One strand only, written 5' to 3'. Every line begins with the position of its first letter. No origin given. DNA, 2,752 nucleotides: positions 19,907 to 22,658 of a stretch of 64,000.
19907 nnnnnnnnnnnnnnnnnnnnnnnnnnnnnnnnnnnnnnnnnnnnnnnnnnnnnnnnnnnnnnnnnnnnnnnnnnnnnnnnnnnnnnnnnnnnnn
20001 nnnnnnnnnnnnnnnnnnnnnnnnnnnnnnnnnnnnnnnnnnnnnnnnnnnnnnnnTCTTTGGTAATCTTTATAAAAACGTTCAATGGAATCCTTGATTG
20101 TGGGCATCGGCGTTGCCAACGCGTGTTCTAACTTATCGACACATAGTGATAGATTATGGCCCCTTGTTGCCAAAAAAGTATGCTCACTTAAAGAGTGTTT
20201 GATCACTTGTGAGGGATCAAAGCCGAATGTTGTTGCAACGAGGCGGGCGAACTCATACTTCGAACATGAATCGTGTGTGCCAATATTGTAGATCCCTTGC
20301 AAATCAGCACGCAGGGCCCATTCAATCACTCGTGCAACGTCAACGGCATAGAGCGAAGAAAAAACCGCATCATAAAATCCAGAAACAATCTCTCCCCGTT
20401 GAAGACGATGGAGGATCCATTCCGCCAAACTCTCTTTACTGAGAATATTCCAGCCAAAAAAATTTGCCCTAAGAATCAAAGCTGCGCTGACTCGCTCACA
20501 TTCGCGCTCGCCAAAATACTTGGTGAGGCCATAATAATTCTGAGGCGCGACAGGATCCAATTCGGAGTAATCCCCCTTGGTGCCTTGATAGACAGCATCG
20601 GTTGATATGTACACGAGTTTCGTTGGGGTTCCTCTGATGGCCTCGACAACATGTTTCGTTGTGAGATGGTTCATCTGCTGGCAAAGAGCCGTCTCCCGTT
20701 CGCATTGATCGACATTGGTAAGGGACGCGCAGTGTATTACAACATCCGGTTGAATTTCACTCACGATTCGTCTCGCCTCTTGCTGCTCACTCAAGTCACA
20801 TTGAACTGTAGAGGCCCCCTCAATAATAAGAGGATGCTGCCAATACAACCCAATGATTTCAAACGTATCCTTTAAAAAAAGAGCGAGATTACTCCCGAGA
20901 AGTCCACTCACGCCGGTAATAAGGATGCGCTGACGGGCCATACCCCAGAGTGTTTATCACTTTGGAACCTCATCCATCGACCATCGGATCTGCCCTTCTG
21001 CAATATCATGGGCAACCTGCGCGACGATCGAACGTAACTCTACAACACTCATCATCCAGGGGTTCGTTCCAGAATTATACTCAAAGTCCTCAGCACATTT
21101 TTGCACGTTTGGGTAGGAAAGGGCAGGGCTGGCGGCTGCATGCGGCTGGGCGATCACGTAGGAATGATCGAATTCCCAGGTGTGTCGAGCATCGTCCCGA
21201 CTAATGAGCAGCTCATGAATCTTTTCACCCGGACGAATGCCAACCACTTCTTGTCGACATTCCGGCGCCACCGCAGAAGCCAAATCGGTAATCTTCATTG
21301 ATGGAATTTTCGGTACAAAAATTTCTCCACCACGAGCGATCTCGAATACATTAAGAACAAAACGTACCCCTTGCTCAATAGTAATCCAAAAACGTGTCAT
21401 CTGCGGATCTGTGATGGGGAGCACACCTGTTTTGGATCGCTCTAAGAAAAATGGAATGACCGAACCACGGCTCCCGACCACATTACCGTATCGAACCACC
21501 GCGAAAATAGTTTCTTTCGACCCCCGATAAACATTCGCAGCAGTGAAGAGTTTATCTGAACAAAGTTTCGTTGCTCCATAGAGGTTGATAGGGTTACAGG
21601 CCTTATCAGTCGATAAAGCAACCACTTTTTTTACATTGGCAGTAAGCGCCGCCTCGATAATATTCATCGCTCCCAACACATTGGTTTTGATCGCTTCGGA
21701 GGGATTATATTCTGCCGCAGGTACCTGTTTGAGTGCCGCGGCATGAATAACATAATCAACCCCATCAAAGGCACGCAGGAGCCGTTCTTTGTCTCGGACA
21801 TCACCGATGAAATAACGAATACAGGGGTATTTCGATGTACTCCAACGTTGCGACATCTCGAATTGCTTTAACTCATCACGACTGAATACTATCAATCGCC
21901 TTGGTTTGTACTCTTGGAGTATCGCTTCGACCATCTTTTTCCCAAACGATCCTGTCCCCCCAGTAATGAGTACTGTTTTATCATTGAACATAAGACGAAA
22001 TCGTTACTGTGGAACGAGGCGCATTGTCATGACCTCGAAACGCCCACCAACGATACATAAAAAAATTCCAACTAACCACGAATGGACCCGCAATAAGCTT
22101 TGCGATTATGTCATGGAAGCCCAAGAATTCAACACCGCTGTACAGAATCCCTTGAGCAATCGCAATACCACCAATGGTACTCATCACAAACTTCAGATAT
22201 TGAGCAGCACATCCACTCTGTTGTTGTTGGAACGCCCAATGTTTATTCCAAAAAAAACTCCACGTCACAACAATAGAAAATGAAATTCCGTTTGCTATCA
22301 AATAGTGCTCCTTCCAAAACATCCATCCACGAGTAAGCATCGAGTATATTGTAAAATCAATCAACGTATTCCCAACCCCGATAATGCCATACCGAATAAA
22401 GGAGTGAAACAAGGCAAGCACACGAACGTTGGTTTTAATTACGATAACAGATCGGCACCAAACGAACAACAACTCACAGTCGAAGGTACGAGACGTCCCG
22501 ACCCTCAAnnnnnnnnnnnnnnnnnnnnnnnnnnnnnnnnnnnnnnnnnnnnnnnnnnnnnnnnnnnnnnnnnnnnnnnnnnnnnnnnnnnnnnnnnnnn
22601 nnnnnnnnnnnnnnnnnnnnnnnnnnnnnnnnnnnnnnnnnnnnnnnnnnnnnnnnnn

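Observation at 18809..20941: Unusual gene fusion: RmlD-like sugar reductase fused to a PseC-type aminotransferase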

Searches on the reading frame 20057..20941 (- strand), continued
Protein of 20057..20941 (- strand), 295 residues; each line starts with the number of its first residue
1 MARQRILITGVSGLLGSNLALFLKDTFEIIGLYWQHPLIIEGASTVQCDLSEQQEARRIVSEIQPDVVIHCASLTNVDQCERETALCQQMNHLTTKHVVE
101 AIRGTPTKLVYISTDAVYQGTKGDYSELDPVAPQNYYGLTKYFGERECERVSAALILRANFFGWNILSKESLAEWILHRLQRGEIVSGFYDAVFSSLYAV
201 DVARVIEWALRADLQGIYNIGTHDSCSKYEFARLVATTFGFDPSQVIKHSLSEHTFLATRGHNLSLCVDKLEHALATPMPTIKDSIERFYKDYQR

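Call 92: find_encoding_contigs(protein=P0278, flank=10000, max_places=1)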
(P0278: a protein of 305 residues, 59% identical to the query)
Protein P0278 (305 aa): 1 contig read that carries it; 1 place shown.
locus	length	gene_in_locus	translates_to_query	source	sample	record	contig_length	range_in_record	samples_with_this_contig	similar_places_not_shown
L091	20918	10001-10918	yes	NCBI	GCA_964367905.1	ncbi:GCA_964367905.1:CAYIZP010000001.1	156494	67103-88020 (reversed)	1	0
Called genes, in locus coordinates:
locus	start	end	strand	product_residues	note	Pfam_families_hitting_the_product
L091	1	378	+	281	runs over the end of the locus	PF00669:Flagellin_N, PF00700:Flagellin_C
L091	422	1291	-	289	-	PF00534:Glycos_transf_1, PF13692:Glyco_trans_1_4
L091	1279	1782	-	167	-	-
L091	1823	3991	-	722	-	PF00535:Glycos_transf_2, PF14559:TPR_19 (faint)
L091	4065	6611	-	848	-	PF04464:Glyphos_transf (weak)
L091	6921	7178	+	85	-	-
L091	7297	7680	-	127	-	PF13401:AAA_22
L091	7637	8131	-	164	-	-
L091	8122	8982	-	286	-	PF20020:DUF6431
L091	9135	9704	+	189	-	PF06782:UPF0236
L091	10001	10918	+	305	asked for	PF01073:3Beta_HSD, PF01370:Epimerase, PF02719:Polysacc_synt_2, PF04321:RmlD_sub_bind, PF16363:GDP_Man_Dehyd, PF07993:NAD_binding_4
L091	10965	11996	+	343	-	PF03102:NeuB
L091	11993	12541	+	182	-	PF13302:Acetyltransf_3, PF13420:Acetyltransf_4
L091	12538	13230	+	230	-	PF02348:CTP_transf_3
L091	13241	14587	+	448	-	PF22674:C2185-like_N (weak), PF01973:MptE-like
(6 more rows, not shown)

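Call 93: search_dna_similar(query=window:20057-20941:-, collection=plasmids, mode=protein, max_evalue=1e-20, max_rows=25)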
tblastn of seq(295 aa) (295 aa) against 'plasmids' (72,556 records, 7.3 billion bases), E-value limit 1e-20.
Records with a match: 34; places in all: 35; records where one place covers at least 80% of the query: 11.
Best place of each record, by identity: <60% 34.
By first word of the organism name: Bacillus 25; halophilic 1; Halogeometricum 1; Haladaptatus 1; Haloarcula 1; Mesorhizobium 1; Phocaeicola 1; Spirosoma 1; Paenibacillus 1; Priestia 1.
By predicted mobility (MOB-suite, as given by PLSDB): non-mobilizable 17; conjugative 15; mobilizable 2.
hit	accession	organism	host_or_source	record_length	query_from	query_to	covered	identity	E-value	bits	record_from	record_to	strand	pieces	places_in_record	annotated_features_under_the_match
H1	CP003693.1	Bacillus thuringiensis MC28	-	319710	3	295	99%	29.7%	1e-22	104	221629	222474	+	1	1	DTDP-4-dehydrorhamnose reductase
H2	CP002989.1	halophilic archaeon DL31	-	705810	5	287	96%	30.0%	5e-25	112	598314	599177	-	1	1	dTDP-4-dehydrorhamnose reductase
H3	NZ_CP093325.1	Bacillus sp. N5-665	whole organism,peat soil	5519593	3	290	98%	29.0%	3e-23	107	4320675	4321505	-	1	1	none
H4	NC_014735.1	Halogeometricum borinquense DSM 11551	-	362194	5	287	96%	29.4%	1e-28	122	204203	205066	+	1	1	rfbD: dTDP-4-dehydrorhamnose reductase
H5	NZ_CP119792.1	Haladaptatus sp. QDMS2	cell culture,sediment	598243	7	294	98%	27.9%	2e-22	103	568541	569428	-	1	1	rfbD: dTDP-4-dehydrorhamnose reductase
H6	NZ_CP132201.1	Bacillus thuringiensis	Coprinus comatus,whole organism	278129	3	232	78%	33.9%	8e-22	102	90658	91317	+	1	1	rfbD: dTDP-4-dehydrorhamnose reductase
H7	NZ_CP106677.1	Bacillus cereus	cell culture,soil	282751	3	260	87%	30.1%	3e-22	103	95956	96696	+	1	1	rfbD: dTDP-4-dehydrorhamnose reductase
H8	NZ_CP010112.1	Bacillus thuringiensis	soil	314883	3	232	78%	33.5%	9e-23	105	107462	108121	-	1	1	rfbD: dTDP-4-dehydrorhamnose reductase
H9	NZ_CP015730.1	Bacillus cereus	sludge of an anaerobic digestion reactor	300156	3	232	78%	33.1%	3e-22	103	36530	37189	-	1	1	rfbD: dTDP-4-dehydrorhamnose reductase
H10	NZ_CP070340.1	Bacillus cereus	Bombyx mori,whole organism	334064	3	232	78%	33.0%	6e-23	105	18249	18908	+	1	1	rfbD: dTDP-4-dehydrorhamnose reductase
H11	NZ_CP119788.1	Haloarcula halobia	cell culture,sediment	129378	47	284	81%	31.7%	4e-26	115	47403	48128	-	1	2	rfbD: dTDP-4-dehydrorhamnose reductase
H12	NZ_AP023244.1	Mesorhizobium sp. 113-3-3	Lotus japonicus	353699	6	261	87%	29.4%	3e-22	103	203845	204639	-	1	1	SDR family oxidoreductase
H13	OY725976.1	Phocaeicola massiliensis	-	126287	1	292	99%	25.8%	2e-23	107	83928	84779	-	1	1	none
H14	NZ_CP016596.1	Bacillus cereus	cell culture,Korean fermented food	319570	3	232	78%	32.6%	5e-23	106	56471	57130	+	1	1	rfbD: dTDP-4-dehydrorhamnose reductase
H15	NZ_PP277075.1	Bacillus cereus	-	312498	3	232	78%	32.6%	2e-22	104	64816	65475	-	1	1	rfbD: dTDP-4-dehydrorhamnose reductase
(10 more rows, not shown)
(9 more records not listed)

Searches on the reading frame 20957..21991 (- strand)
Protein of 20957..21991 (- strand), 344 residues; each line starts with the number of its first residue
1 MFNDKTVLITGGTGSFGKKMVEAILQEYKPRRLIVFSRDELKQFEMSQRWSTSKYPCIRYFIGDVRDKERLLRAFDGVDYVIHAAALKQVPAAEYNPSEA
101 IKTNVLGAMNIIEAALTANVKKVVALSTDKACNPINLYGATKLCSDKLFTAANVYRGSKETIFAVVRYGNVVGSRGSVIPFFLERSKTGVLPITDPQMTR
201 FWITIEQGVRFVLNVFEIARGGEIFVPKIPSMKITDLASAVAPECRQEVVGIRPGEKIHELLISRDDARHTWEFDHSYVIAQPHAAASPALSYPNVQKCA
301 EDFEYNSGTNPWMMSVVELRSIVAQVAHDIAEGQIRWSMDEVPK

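Call 3: search_protein_families(library=pfam, proteins=[window:20957-21991:-], max_evalue=0.001)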
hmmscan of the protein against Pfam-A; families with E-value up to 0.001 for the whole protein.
window:20957-21991:- (344 aa): 10 families
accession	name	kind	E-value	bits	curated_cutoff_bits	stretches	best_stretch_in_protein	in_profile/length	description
PF02719.21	Polysacc_synt_2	-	1.5e-102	343.2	20.2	1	7-280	1-291/293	Polysaccharide biosynthesis protein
PF01370.27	Epimerase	-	1.6e-25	90.4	20.9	1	7-218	1-227/240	NAD dependent epimerase/dehydratase family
PF01073.25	3Beta_HSD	-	2e-16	60.3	22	1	8-134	1-122/280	3-beta hydroxysteroid dehydrogenase/isomerase family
PF16363.11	GDP_Man_Dehyd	-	7.8e-16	58.9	27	1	8-130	1-131/332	GDP-mannose 4,6 dehydratase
PF04321.23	RmlD_sub_bind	-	3.2e-11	43.3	27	1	6-151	2-138/287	RmlD substrate binding domain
PF07993.18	NAD_binding_4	-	3.4e-10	40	20.1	1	9-134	1-142/258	Male sterility protein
PF13460.12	NAD_binding_10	-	8.4e-09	36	27.2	1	11-132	1-102/184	NAD(P)H-binding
PF05368.20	NmrA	-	1.3e-08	35.3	27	1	4-124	2-103/298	NmrA-like family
PF08659.16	KR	-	6.6e-06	26.6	22.6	1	6-127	2-135/180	KR domain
PF00106.31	adh_short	-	5.4e-05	23.2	26.6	1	5-143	1-154/195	short chain dehydrogenase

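Call 4: search_protein_families(library=ncbifam, proteins=[window:20957-21991:-], max_evalue=0.001)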
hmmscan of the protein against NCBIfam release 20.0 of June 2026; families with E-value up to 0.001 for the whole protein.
window:20957-21991:- (344 aa): 26 families (the best 25 are shown)
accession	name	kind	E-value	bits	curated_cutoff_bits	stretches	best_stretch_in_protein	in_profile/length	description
TIGR03589.1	PseB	equivalog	3.3e-152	506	407.75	1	1-322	1-323/324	UDP-N-acetylglucosamine 4,6-dehydratase (inverting)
TIGR04130.1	FnlA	equivalog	1.3e-74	251.1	730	1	1-279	1-281/337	UDP-N-acetylglucosamine 4,6-dehydratase/5-epimerase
TIGR04180.1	EDH_00030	hypoth_equivalog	7.2e-19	68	475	1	7-176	1-180/297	NAD-dependent 4,6-dehydratase LegB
TIGR01179.1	galE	equivalog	1.5e-15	56.9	262.3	1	7-175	2-180/332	UDP-glucose 4-epimerase GalE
TIGR01181.1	dTDP_gluc_dehyt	equivalog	1.7e-13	50.3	365.1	1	7-139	2-136/321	dTDP-glucose 4,6-dehydratase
TIGR02622.1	CDP_4_6_dhtase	equivalog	7.5e-13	48.3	278.45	1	1-132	1-133/352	CDP-glucose 4,6-dehydratase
TIGR03466.1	HpnA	hypoth_equivalog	9.4e-13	47.7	367.65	1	6-129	2-114/327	hopanoid-associated sugar epimerase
NF041293.1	G6PDh_Azf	equivalog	5.6e-12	45.6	400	1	4-133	2-120/252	NAD-dependent glucose-6-phosphate dehydrogenase Azf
TIGR01214.1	rmlD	equivalog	5.2e-11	42.2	224.05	1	6-147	1-133/285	dTDP-4-dehydrorhamnose reductase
NF052578.1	StrlDmthSdmBMthl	equivalog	1.3e-10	41.6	600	1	6-139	2-123/328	sterol demethylase protein SdmB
TIGR02197.1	heptose_epim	equivalog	2.7e-09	36.7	274.6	1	7-175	1-174/316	ADP-glyceromanno-heptose 6-epimerase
NF042422.1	oxyalk_red_OleD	equivalog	9.1e-09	35.1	580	1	7-129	3-111/329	2-alkyl-3-oxoalkanoate reductase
NF007956.0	PRK10675.1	subfamily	1.1e-08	34.6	394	1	6-127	2-123/338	UDP-glucose 4-epimerase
NF042423.1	oxyalk_red_Shew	equivalog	2.2e-07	30.2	580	1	5-129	9-119/331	2-alkyl-3-oxoalkanoate reductase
NF011728.1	PRK15181.1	equivalog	6.3e-07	28.7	760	1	4-123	15-136/348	Vi polysaccharide biosynthesis UDP-N-acetylglucosaminuronic acid C-4 epimerase TviC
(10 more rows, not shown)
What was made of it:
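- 20957..21991 (-): pseB, UDP-GlcNAc 4,6-dehydratase (inverting). TIGR03589 at 506 bits, cutoff 408 (call 4).
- Checked: The upstream gene 20957-21991 is PseB (TIGR03589, 506 bits, cutoff 408; call 4).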

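Call 66: search_solved_structures(query=window:20957-21991:-, max_evalue=1e-30)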
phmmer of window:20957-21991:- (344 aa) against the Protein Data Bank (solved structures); distinct sequences matched with E-value up to 1e-30: 11.
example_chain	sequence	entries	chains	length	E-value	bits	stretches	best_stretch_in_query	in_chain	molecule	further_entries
2gn4_A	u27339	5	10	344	4e-110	370.9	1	1-313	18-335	UDP-GlcNAc C6 dehydratase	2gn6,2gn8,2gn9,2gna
6bwc_A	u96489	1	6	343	3.4e-71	242.9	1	2-323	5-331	Polysaccharide biosynthesis protein CapD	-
3vvb_A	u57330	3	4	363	1.4e-70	240.9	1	2-321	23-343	CapE | Capsular polysaccharide synthesis enzyme Cap8E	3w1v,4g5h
3vvc_A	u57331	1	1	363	4.9e-70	239.1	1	2-321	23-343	Capsular polysaccharide synthesis enzyme Cap8E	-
4j2o_A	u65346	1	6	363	5.6e-70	238.9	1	1-275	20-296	UDP-N-acetylglucosamine 4,6-dehydratase/5-epimerase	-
4tqg_A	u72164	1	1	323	5.6e-43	150.2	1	2-272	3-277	Putative dTDP-d-glucose 4 6-dehydratase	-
5bjy_A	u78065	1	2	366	2.1e-37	131.9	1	3-273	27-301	WlaL protein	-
5bju_A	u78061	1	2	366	2.7e-36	128.2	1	3-273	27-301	WlaL protein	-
5bjw_A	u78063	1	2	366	9.8e-36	126.4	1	3-273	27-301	WlaL protein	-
5bjx_A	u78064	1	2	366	1.4e-35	125.9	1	3-273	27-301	WlaL protein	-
5bjv_A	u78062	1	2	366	9.3e-35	123.1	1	3-273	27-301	WlaL protein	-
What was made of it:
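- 20957..21991 (-): 371 bits to FlaA1 2gn4 vs 243 bits to Pen 6bwc (call 66).
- Closest known: Pen/Pal/Pam seven-enzyme Pse pathway of Bacillus thuringiensis. Different: The dehydratase here is PseB-like, not Pen-like (call 66).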

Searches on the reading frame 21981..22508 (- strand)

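Call 3: search_protein_families(library=pfam, proteins=[window:21981-22508:-], max_evalue=0.001)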
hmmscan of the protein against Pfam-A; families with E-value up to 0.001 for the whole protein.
window:21981-22508:- (175 aa): 1 family
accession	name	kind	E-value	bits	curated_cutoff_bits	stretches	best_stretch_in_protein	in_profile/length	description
PF04138.20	GtrA_DPMS_TM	-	5.8e-23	81.8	26.1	1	39-157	1-117/117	GtrA/DPMS, transmembrane domain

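Call 4: search_protein_families(library=ncbifam, proteins=[window:21981-22508:-], max_evalue=0.001)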
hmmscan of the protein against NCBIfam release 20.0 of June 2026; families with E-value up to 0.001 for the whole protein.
window:21981-22508:- (175 aa): 0 families
